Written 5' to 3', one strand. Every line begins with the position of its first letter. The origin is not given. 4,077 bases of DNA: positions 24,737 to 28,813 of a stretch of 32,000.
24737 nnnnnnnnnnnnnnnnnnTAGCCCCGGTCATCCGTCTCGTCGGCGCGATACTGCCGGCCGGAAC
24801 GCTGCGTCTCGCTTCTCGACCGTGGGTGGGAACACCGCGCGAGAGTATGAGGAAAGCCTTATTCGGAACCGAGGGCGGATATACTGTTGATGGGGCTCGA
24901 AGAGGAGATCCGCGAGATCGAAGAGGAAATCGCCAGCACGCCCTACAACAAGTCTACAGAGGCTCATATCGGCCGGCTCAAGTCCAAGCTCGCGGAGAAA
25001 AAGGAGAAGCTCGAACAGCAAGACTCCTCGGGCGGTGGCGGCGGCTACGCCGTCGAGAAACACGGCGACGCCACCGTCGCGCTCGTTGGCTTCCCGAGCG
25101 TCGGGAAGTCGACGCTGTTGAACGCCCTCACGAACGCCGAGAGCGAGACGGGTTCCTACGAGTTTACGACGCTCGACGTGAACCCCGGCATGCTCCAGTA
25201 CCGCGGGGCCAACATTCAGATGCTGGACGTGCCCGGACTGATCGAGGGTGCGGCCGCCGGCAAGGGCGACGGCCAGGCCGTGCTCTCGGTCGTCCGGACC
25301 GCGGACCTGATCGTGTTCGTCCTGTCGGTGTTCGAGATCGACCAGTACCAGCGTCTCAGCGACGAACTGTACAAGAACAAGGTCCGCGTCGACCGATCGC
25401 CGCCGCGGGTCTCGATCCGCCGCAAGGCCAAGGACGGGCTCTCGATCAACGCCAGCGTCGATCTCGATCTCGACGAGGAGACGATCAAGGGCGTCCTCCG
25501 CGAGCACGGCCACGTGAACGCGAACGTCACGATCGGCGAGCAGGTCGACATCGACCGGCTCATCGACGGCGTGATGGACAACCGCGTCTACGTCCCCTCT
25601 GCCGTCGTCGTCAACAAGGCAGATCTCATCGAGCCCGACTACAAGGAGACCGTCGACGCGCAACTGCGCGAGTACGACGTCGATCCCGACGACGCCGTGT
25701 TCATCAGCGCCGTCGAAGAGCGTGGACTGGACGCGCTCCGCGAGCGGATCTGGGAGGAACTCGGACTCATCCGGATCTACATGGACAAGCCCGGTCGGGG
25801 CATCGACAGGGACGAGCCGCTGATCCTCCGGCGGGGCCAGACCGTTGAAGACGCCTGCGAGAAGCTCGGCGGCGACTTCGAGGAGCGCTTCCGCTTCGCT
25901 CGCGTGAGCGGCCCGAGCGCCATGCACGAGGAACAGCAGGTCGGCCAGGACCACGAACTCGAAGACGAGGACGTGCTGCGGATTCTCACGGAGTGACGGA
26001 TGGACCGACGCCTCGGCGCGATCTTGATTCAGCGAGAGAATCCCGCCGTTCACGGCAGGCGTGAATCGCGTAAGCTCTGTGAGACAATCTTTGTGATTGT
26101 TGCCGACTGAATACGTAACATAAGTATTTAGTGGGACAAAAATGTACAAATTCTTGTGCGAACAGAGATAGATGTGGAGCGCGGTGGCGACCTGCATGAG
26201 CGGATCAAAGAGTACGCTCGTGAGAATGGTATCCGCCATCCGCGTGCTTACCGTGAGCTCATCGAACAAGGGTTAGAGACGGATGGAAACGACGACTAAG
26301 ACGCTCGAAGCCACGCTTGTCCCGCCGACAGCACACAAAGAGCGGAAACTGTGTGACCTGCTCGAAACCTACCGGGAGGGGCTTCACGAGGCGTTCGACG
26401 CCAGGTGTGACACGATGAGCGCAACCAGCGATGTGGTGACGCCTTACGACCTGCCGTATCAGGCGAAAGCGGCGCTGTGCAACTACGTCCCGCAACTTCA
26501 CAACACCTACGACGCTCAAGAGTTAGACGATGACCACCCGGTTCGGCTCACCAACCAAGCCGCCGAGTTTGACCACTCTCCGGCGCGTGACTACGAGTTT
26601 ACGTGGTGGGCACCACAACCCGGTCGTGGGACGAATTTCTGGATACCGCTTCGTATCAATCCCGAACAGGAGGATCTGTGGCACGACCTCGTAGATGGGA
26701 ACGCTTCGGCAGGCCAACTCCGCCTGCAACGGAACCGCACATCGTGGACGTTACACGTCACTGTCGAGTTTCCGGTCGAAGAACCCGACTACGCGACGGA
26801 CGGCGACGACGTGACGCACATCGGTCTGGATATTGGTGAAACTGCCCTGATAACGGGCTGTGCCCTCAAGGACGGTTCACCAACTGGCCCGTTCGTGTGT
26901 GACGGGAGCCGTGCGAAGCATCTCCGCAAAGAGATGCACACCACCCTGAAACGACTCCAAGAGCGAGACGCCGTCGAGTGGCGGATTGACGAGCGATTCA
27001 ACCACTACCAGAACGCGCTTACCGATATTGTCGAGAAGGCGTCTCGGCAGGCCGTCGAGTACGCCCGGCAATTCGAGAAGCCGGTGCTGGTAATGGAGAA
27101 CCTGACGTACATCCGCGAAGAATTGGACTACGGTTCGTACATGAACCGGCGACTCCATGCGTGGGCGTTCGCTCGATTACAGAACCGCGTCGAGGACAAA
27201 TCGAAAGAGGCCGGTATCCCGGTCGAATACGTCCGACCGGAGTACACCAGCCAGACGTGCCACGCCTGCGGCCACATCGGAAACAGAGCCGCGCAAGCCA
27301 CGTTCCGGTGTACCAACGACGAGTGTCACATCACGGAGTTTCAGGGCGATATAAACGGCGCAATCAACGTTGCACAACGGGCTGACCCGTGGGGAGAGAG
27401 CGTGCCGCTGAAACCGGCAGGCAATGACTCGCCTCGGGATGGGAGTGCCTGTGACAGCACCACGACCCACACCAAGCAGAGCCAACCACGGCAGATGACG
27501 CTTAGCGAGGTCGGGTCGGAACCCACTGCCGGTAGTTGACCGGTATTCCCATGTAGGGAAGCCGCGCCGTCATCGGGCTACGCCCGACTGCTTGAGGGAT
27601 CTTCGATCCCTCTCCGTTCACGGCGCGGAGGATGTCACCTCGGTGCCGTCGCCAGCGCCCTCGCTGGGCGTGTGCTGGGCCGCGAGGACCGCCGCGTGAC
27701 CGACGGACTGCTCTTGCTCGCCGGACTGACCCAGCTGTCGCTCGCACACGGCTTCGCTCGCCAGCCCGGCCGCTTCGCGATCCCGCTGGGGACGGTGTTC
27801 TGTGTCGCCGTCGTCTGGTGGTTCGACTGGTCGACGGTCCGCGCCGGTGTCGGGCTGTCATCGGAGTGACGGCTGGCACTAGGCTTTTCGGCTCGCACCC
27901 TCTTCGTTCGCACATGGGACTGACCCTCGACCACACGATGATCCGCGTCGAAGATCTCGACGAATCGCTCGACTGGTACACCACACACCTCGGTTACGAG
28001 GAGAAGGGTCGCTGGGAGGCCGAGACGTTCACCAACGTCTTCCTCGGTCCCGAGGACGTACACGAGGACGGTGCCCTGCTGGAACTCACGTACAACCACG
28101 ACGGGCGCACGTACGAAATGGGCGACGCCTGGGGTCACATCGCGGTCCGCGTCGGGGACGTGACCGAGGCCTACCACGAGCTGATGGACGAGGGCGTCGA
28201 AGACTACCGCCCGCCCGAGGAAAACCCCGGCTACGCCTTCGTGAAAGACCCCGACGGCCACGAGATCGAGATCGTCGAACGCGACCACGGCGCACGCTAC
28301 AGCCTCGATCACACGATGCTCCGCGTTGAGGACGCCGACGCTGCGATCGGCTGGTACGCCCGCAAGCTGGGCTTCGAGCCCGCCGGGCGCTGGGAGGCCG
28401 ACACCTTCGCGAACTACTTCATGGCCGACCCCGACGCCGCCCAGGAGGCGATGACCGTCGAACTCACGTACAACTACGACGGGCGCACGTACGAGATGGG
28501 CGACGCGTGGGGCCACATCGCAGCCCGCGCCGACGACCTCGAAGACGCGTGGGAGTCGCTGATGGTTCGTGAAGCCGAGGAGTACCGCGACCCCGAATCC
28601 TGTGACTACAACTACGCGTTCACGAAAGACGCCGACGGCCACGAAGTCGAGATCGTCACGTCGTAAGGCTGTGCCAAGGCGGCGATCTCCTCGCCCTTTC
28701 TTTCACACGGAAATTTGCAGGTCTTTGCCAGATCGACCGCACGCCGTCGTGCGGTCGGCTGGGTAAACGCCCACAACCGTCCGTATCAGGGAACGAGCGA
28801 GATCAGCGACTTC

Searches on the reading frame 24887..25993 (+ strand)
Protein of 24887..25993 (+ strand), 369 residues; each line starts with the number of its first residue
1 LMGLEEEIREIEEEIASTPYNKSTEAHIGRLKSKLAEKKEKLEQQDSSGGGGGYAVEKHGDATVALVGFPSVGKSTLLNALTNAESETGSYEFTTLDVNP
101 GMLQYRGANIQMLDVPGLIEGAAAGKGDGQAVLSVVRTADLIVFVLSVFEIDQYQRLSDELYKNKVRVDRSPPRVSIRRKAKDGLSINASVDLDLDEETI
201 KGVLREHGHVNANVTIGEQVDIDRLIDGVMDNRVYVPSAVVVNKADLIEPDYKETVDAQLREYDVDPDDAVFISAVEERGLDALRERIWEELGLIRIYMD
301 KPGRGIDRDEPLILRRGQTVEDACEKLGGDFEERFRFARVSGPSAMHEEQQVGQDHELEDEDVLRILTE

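Call 3: search_protein_families(library=pfam, proteins=[window:24887-25993:+], max_evalue=0.01)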
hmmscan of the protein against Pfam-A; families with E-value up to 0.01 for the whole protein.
window:24887-25993:+ (369 aa): 10 families
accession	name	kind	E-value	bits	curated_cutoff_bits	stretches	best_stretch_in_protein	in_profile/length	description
PF16897.10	MMR_HSR1_Xtn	-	3.7e-29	101.3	35.2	1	183-294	2-106/106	C-terminal region of MMR_HSR1 domain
PF01926.29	MMR_HSR1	-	1.7e-24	86.5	21.9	1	63-164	1-99/113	50S ribosome-binding GTPase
PF02824.27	TGS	-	5.1e-16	58.9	22.2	1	295-368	1-60/60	TGS domain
PF02421.24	FeoB_N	-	1.3e-12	47.9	27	1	63-153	2-93/156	Ferrous iron transport protein B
PF03193.22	RsgA_GTPase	-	2.9e-06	27.7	30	0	61-88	106-134/174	RsgA GTPase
PF00350.29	Dynamin_N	-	1.3e-05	25.7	27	0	64-85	1-22/168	Dynamin family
PF00009.33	GTP_EFTU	-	0.0013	18.8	26.5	0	234-289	120-183/188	Elongation factor Tu GTP binding domain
PF03308.22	MeaB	-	0.0021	17.5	23.1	0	58-101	29-72/273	Methylmalonyl Co-A mutase-associated GTPase MeaB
PF00005.33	ABC_tran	-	0.0032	18.5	25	1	62-113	12-64/137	ABC transporter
PF00025.27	Arf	-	0.0037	17.2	22.3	0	62-117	15-67/174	ADP-ribosylation factor family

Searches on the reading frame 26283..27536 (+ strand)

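Call 3: search_protein_families(library=pfam, proteins=[window:26283-27536:+], max_evalue=0.01)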
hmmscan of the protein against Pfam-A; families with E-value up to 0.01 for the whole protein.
window:26283-27536:+ (418 aa): 1 family
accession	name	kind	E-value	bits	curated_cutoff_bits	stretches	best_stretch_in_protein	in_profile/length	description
PF07282.18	Cas12f1-like_TNB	-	1.3e-16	60.9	26.3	1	296-363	1-60/60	Cas12f1-like, TNB domain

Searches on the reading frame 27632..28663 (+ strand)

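Call 43: search_protein_families(library=pfam, proteins=[window:27632-28663:+], max_evalue=0.00001)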
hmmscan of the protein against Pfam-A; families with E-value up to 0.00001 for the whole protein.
window:27632-28663:+ (344 aa): 4 families
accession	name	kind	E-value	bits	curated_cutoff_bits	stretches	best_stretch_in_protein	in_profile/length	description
PF00903.31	Glyoxalase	-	3e-30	105.5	20.6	2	99-214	2-121/121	Glyoxalase/Bleomycin resistance protein/Dioxygenase superfamily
PF13669.12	Glyoxalase_4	-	5.9e-12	46.3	27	0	100-190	1-92/109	Glyoxalase/Bleomycin resistance protein/Dioxygenase superfamily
PF13468.12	Glyoxalase_3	-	1.6e-08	35.3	25.1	0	225-253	1-31/176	Glyoxalase-like domain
PF18029.7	Glyoxalase_6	-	7.7e-06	27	23.6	0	103-215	3-106/106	Glyoxalase-like domain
